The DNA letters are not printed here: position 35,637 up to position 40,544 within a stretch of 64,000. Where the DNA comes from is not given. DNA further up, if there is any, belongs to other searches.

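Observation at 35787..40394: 1535-aa secreted Ig-like/FN3 scaffold fused to a 13-haem c-type cytochrome, next to O-oligosaccharyltransferase-like and glycan genes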

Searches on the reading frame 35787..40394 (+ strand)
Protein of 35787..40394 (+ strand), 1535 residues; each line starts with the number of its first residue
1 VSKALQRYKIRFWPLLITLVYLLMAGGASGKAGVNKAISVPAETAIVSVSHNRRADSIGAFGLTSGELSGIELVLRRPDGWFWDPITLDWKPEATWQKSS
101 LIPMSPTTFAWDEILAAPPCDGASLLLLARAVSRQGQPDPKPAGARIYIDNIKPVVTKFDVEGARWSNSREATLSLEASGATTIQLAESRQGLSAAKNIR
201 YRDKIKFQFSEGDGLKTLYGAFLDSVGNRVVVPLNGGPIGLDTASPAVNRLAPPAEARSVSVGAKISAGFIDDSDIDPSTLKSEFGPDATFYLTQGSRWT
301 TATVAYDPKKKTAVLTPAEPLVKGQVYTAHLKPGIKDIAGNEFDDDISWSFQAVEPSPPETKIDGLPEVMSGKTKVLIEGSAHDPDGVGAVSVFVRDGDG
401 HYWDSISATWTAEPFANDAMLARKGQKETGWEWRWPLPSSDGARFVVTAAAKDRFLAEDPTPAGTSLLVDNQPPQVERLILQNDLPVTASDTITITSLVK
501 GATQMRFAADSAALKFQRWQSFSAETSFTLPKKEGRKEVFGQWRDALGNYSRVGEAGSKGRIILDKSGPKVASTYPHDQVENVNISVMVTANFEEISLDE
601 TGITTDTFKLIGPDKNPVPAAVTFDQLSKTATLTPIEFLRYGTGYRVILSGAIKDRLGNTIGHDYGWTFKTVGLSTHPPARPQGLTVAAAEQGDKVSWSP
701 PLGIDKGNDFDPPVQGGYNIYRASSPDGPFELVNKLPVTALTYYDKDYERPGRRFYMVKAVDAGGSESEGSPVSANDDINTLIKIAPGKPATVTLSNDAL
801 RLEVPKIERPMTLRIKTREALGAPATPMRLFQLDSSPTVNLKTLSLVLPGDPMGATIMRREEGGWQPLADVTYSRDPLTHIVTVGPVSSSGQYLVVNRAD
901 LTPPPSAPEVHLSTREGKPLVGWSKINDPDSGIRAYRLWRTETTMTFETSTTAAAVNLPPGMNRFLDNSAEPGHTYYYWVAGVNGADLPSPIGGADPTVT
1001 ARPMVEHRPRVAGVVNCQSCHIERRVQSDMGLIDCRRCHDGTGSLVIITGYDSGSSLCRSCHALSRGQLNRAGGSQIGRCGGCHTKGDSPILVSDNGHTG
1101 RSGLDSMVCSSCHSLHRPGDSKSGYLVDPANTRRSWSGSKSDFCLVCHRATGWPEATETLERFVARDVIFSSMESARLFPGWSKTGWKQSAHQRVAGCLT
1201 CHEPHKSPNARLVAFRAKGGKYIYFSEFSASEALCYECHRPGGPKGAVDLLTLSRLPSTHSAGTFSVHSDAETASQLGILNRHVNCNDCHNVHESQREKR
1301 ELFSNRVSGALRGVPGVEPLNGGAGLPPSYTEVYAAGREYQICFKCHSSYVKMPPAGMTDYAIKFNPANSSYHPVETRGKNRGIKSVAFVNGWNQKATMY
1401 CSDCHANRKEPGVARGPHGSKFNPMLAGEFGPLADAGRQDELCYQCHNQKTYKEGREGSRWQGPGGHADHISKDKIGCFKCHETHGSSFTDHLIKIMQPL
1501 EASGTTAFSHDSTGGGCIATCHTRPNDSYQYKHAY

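Call 6: search_protein_families(library=pfam, proteins=[window:35787-40394:+], max_evalue=1)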
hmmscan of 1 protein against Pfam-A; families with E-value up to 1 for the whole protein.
window:35787-40394:+ (1535 aa): 9 families
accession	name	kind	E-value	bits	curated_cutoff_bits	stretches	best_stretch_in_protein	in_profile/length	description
PF13205.12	Big_5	-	2.6e-27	96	23.6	2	565-671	1-105/105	Bacterial Ig-like domain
PF09699.15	Paired_CXXCH_1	-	1.9e-18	66.3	20.6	4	1197-1240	8-37/41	Doubled CXXCH motif (Paired_CXXCH_1)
PF22113.1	Mtrc-MtrF_II-IV_dom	-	1.3e-14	54.5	30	4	1057-1243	8-167/176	Outer membrane cytochrome MtrC/MtrF-like, domains II/IV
PF14522.11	Cytochrome_C7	-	3.6e-12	46.4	24.8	3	1397-1453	12-54/67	Cytochrome c7 and related cytochrome c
PF14537.11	Cytochrom_c3_2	-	2.1e-09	38.2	25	2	1057-1148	8-78/79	Cytochrome c3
PF00041.27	fn3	-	0.0036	17.9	25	0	910-986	6-72/84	Fibronectin type III domain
PF22678.1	Cytochrom_c_NrfB-like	-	0.016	16.1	27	1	1401-1488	1-71/89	Cytochrome c-type protein NrfB-like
PF02085.21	Cytochrom_CIII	-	0.027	15.3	22.9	2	1015-1084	31-101/101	Class III cytochrome C family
PF14599.11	zinc_ribbon_6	-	0.52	10.7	27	0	996-1039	11-54/59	Zinc-ribbon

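Call 9: find_homologous_proteins(query=window:35787-40394:+, max_evalue=0.00001)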
Query window:35787-40394:+ (1535 aa): 11 proteins with E <= 0.00001 among 8000 candidates.
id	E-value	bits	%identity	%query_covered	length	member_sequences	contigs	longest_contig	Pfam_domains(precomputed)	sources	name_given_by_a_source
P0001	0.0e+0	3565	100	99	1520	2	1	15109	PF09699.16,PF14537.12,PF13205.13,PF14522.12,PF22113.2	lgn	-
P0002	0.0e+0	2764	75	99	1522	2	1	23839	PF09699.16,PF14537.12,PF13205.13,PF14522.12,PF22113.2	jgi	-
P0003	0.0e+0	2760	76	100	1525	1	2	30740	PF09699.16,PF14537.12,PF13205.13,PF14522.12,PF22113.2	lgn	-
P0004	0.0e+0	1841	52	97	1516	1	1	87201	PF09699.16,PF14537.12,PF13205.13,PF14522.12,PF22113.2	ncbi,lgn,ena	-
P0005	0.0e+0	1826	51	100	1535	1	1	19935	PF09699.16,PF14537.12,PF13205.13,PF00041.28,PF14522.12,PF22113.2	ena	-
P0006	1.4e-49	187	35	10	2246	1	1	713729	PF13313.12,PF13205.13,PF25833.1,PF20254.4,PF00041.28,PF04234.19,PF11721.15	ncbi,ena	-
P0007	3.3e-31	126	25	24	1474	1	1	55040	PF13205.13,PF11999.14,PF04234.19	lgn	-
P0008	1.5e-29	120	38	7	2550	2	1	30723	PF13313.12,PF13205.13,PF18676.7,PF05345.19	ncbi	ncbi:MAG: DUF4082 domain-containing protein [Limisphaerales bacterium]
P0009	4.2e-28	115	25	28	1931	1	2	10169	PF13313.12,PF13205.13,PF17957.8,PF18962.8,PF20254.4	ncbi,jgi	-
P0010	7.0e-14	68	33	7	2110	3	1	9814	PF13313.12,PF00801.27,PF25174.2,PF03150.20,PF09118.18,PF21783.3,PF01344.32,PF02239.23,PF00034.27,PF18911.7,PF10282.16,PF07250.18,PF13205.13,PF05345.19,PF21419.3,PF04234.19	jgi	jgi:YVTN family beta-propeller protein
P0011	1.3e-8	51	25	14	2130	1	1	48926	PF13715.13,PF13205.13,PF17957.8,PF13620.13,PF22904.4,PF17210.10,PF18884.6,PF04234.19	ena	-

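Call 11: find_related_loci(query=A1, collection=genome_contigs, flank=10000)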
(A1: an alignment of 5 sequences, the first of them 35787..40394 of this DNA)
Query A1 (1535 aa) in genome_contigs; peptide patterns used: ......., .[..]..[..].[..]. (x = any residue, [..] = any of these).
211 stretches matched a pattern; 7 encode a relative of the query (tblastn E <= 1e-3); 6 distinct loci.
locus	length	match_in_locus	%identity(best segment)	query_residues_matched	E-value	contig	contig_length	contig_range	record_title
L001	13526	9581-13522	48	43-1447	0e+0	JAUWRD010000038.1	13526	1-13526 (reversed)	MAG: Actinomycetes bacterium isolate CSMAG_2519 CSMAG_2519_k141_919487_length_13526_cov_9.0000, whole genome shotgun seq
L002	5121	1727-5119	46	5-1139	0e+0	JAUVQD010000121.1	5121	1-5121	MAG: Actinomycetes bacterium isolate CSMAG_679 CSMAG_679_k127_28064741_length_5121_cov_31.7751, whole genome shotgun seq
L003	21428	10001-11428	27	1027-1533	9e-30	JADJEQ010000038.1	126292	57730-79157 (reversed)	MAG: Bacteroidales bacterium isolate Bjer_18-Q3-R1-45_BAT3C.220 tig00200362-10-1258230, whole genome shotgun sequence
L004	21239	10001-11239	25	1027-1483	6e-26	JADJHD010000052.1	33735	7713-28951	MAG: Bacteroidales bacterium isolate Damh_18-Q3-R51-60_MAXAC.107 tig00835274-10-335870, whole genome shotgun sequence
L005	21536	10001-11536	26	1107-1531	2e-25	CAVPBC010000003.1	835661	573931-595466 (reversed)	MAG: uncultured Bacteroidales bacterium isolate MFD00032.bin.1.232 genome assembly, contig: contig_47827, whole genome s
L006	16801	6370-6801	22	1134-1302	6e-5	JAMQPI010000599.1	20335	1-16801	MAG: Pyrinomonadaceae bacterium isolate CH3 k141_2934134, whole genome shotgun sequence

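Call 12: find_encoding_contigs(protein=P0004, flank=10000, max_places=3)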
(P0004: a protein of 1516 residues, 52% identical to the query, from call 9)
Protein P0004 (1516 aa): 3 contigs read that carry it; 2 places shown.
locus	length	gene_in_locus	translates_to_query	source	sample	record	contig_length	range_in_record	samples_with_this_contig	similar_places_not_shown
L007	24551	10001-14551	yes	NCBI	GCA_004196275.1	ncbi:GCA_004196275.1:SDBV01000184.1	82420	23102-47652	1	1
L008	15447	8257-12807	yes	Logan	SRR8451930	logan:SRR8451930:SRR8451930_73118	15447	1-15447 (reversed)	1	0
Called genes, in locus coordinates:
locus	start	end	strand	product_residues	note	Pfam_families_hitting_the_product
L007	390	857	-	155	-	PF01668:SmpB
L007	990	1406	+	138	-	-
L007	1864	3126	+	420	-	PF00817:IMS, PF11799:IMS_C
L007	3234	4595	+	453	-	PF13727:CoA_binding_3, PF02397:Bac_transf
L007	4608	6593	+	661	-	PF04932:Wzy_C, PF07719:TPR_2 (faint), PF13181:TPR_8 (faint), PF14559:TPR_19 (faint), PF21033:RMD1-3 (faint), PF23914:TPR_CcmH_CycH (faint)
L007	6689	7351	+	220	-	PF06971:Put_DNA-bind_N, PF01118:Semialdhyde_dh (weak), PF01408:GFO_IDH_MocA, PF02629:CoA_binding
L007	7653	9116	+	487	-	PF02085:Cytochrom_CIII (faint), PF14522:Cytochrome_C7 (faint), PF14537:Cytochrom_c3_2 (faint), PF22113:Mtrc-MtrF_II-IV_dom (faint), PF09699:Paired_CXXCH_1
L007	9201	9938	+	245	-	PF12895:ANAPC3 (faint), PF00515:TPR_1 (faint), PF07719:TPR_2 (faint), PF13414:TPR_11 (faint), PF13424:TPR_12 (faint), PF13174:TPR_6 (faint), PF13176:TPR_7 (faint), PF13181:TPR_8 (faint), +6 more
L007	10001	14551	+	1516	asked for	PF13205:Big_5, PF14522:Cytochrome_C7 (faint), PF14537:Cytochrom_c3_2 (faint), PF22113:Mtrc-MtrF_II-IV_dom (faint), PF09699:Paired_CXXCH_1 (weak)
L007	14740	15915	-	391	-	PF13439:Glyco_transf_4, PF13579:Glyco_trans_4_4, PF00534:Glycos_transf_1, PF13692:Glyco_trans_1_4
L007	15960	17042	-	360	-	PF01370:Epimerase, PF02719:Polysacc_synt_2 (weak), PF04321:RmlD_sub_bind (weak), PF16363:GDP_Man_Dehyd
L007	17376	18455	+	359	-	PF00155:Aminotran_1_2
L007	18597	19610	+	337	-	PF18152:DAHP_snth_FXD, PF00793:DAHP_synth_1, PF03102:NeuB (weak)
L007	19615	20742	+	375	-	PF03446:NAD_binding_2 (faint), PF02153:PDH_N, PF20463:PDH_C, PF01842:ACT (weak), PF22629:ACT_AHAS_ss (weak)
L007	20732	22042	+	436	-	PF00275:EPSP_synthase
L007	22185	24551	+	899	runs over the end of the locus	PF03699:UPF0182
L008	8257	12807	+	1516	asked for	PF13205:Big_5, PF14522:Cytochrome_C7 (faint), PF14537:Cytochrom_c3_2 (faint), PF22113:Mtrc-MtrF_II-IV_dom (faint), PF09699:Paired_CXXCH_1 (weak)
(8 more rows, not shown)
